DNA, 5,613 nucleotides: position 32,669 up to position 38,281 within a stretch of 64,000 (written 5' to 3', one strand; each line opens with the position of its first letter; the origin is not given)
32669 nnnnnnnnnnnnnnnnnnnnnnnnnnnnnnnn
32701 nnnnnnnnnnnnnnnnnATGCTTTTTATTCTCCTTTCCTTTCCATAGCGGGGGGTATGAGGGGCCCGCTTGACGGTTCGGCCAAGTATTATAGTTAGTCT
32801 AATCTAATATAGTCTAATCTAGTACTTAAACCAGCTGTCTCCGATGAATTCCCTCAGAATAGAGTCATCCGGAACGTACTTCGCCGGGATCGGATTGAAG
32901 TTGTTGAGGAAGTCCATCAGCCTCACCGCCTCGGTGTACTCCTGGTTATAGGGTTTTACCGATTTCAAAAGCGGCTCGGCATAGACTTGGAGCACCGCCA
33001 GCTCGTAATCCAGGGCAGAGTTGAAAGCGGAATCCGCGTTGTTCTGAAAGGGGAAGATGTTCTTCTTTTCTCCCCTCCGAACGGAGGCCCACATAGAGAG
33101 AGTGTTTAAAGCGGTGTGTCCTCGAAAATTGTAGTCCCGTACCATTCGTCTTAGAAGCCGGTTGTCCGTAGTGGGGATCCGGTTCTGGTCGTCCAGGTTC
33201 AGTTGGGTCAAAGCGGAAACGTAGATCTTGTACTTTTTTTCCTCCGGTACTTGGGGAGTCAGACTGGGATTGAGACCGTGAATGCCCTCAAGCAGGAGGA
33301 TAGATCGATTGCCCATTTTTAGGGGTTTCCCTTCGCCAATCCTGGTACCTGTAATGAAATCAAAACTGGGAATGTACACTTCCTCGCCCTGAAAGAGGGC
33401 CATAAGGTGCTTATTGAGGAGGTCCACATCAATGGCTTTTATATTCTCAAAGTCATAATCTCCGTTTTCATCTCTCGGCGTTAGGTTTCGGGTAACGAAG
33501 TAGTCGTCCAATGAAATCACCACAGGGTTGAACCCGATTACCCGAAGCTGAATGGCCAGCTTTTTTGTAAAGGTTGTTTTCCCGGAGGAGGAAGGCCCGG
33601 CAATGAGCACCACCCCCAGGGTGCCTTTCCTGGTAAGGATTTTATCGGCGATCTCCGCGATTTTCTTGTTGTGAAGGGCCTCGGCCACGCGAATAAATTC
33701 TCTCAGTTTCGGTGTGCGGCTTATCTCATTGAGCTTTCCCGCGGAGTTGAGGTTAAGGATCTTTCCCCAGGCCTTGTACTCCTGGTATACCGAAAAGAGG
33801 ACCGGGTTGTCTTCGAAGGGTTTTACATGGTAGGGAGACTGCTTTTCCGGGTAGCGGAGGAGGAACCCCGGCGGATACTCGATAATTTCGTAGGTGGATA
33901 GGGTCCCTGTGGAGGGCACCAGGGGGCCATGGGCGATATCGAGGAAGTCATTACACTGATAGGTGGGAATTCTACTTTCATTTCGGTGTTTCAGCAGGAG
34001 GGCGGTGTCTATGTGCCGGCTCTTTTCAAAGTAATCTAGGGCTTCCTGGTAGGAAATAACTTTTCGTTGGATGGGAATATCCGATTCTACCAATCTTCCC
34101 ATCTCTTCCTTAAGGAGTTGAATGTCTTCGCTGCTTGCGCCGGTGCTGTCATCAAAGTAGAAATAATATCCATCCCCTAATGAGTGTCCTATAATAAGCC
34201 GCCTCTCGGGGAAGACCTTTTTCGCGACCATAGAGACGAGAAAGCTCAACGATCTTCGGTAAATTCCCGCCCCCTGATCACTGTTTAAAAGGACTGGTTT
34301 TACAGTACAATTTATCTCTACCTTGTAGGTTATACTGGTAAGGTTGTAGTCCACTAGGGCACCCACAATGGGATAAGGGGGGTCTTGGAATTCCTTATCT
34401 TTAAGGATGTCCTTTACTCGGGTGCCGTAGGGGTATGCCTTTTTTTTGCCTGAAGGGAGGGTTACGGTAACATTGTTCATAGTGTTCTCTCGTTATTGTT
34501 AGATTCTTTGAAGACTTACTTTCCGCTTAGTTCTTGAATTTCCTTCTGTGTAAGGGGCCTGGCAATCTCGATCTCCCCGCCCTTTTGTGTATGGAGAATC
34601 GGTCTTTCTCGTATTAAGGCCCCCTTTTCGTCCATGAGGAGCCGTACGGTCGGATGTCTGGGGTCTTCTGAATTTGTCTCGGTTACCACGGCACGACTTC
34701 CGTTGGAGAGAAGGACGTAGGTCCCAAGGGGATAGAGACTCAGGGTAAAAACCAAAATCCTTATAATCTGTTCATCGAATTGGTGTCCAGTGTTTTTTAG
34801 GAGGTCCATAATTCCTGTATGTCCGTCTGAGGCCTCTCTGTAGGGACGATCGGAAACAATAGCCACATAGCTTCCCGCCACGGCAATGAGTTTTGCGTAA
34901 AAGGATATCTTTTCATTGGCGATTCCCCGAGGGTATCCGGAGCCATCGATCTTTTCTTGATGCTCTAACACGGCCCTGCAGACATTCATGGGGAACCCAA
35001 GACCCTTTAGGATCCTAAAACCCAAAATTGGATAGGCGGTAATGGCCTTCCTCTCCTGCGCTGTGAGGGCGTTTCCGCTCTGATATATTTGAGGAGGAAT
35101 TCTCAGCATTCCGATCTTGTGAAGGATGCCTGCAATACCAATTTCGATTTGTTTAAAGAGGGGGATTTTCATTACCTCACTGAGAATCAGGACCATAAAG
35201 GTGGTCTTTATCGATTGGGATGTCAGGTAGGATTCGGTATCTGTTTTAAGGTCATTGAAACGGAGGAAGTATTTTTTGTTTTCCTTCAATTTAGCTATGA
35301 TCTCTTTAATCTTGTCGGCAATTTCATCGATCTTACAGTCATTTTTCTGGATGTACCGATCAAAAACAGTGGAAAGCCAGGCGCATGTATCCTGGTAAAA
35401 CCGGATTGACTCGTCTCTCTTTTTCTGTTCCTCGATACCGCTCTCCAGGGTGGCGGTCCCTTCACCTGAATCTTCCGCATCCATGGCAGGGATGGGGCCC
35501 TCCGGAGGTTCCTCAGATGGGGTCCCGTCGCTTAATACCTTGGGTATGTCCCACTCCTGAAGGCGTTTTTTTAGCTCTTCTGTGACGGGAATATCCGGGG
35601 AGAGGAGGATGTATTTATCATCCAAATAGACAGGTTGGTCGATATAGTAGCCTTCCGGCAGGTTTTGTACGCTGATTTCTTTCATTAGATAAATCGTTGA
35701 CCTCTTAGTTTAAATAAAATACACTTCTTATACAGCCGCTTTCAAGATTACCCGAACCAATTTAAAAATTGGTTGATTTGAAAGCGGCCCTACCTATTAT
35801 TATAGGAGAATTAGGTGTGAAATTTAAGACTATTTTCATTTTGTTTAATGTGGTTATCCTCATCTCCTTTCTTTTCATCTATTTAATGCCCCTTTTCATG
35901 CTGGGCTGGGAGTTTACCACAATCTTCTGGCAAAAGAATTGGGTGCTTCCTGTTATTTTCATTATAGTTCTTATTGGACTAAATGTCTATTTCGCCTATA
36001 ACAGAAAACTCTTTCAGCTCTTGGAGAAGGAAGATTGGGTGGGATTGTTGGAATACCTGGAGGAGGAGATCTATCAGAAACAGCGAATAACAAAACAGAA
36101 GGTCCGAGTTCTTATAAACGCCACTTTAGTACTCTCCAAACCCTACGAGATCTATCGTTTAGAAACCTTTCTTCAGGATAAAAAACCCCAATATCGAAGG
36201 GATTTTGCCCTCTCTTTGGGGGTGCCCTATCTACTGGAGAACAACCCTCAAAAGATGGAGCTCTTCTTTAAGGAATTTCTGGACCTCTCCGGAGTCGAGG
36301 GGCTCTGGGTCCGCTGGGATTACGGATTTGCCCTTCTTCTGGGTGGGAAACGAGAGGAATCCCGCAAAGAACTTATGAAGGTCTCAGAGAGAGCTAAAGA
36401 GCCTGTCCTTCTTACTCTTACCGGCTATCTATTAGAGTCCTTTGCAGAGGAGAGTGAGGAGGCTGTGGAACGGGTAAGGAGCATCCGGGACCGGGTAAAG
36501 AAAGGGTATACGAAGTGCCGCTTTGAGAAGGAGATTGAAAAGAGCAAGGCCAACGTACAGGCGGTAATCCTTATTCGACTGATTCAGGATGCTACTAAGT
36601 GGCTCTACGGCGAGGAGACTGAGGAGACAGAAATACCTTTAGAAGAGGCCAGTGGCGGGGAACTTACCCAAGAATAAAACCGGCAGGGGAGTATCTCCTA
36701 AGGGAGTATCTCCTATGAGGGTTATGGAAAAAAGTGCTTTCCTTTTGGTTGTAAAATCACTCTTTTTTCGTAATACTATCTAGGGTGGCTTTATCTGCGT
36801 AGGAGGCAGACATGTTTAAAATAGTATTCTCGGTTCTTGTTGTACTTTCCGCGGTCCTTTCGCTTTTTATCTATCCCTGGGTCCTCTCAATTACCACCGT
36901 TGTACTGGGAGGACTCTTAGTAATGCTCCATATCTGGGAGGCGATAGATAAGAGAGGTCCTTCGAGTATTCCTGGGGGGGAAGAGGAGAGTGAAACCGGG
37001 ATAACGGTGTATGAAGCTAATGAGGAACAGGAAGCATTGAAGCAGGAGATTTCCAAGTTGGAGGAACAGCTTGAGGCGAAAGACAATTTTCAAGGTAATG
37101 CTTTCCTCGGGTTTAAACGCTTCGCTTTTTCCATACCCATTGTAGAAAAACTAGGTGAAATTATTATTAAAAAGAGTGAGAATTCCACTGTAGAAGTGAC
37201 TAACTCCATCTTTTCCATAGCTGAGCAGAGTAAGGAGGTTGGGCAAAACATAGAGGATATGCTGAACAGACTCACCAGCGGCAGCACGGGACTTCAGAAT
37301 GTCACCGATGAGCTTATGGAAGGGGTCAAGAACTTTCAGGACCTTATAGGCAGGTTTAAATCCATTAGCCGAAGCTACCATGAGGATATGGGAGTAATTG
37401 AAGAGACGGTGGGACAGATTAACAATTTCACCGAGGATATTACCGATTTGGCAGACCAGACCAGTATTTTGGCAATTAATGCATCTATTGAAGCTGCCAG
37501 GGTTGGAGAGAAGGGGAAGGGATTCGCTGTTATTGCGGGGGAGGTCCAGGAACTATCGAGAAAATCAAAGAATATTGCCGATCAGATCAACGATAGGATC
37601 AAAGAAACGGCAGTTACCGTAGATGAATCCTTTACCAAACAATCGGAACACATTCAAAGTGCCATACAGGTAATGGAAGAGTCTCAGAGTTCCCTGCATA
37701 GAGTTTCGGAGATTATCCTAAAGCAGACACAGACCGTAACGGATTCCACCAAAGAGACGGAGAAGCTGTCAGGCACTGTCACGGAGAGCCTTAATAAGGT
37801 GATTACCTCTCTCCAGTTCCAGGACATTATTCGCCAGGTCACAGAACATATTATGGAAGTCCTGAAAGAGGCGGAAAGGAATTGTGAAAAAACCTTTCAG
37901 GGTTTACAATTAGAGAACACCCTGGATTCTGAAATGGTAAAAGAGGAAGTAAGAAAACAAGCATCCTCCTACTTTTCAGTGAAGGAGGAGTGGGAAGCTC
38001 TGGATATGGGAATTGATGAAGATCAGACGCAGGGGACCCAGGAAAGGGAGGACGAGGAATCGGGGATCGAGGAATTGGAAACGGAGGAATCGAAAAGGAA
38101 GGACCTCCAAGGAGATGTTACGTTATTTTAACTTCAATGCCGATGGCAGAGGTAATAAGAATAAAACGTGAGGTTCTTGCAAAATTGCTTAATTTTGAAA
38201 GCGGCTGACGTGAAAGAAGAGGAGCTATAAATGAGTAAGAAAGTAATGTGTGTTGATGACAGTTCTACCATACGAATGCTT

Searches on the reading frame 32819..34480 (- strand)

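Call 44: search_protein_families(library=pfam, proteins=[window:32819-34480:-], max_evalue=0.00001)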
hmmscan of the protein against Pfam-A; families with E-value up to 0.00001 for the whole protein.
window:32819-34480:- (553 aa): 1 family
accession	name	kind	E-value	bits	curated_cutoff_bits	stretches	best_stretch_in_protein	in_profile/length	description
PF00485.24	PRK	-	1.9e-16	60.9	22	1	291-488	2-189/196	Phosphoribulokinase / Uridine kinase family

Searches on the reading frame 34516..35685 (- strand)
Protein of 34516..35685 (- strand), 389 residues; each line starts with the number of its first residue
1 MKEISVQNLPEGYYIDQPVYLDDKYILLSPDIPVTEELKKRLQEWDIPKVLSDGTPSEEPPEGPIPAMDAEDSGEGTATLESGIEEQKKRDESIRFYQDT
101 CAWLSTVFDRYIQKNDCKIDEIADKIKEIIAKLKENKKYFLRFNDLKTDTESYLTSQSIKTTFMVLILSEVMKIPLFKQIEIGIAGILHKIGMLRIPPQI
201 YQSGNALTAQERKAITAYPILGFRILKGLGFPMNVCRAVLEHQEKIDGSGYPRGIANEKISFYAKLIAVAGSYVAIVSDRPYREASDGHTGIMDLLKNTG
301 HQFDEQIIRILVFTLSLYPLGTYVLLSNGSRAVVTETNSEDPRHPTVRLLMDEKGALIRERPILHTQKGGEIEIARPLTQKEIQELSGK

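Call 44: search_protein_families(library=pfam, proteins=[window:34516-35685:-], max_evalue=0.00001)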
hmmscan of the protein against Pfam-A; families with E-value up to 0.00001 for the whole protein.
window:34516-35685:- (389 aa): 1 family
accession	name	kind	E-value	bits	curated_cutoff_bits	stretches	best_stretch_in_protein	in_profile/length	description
PF13487.12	HD_5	-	9.3e-32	110.5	27.2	1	148-307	8-170/170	HD domain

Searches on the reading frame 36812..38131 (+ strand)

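Call 44: search_protein_families(library=pfam, proteins=[window:36812-38131:+], max_evalue=0.00001)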
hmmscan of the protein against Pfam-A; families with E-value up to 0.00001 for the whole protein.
window:36812-38131:+ (439 aa): 1 family
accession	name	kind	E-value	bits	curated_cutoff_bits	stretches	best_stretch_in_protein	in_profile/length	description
PF00015.26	MCPsignal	-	5.6e-27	95.1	34.6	1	191-326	23-161/172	Methyl-accepting chemotaxis protein (MCP) signalling domain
